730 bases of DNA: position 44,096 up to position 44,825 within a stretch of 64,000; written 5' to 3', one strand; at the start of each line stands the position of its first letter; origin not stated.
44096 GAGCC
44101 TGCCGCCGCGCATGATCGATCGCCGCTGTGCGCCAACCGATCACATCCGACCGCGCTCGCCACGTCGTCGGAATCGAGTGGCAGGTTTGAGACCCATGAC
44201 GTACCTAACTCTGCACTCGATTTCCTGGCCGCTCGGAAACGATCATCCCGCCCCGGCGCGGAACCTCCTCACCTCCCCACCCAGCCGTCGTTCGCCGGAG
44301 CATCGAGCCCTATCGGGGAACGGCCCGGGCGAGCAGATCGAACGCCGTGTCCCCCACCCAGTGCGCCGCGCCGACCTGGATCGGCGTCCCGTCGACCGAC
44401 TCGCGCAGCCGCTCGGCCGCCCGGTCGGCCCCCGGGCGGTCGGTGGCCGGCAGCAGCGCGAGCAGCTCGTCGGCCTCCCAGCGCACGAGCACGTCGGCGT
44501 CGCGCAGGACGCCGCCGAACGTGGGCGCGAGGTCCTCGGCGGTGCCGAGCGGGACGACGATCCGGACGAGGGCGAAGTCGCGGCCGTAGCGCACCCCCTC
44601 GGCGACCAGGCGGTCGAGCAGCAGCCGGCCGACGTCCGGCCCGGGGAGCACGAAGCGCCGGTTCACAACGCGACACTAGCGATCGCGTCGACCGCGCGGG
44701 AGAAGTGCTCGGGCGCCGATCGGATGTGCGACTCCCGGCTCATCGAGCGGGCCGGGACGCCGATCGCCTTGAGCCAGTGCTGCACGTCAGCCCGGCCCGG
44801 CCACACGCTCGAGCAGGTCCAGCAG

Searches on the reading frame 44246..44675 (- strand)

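Call 24: search_protein_families(library=pfam, proteins=[window:44313-44675:-, window:44246-44662:-], max_evalue=0.01)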
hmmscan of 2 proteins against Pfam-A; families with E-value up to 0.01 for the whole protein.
window:44313-44675:- (121 aa): 2 families
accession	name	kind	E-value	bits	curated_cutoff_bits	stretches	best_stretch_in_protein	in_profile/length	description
PF00990.26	GGDEF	-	6.4e-06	26.5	23.8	1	54-101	67-114/161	Diguanylate cyclase, GGDEF domain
PF17853.6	GGDEF_2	-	0.00022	21.9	24.5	1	49-103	37-93/116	GGDEF-like domain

window:44246-44662:- (139 aa): 0 families
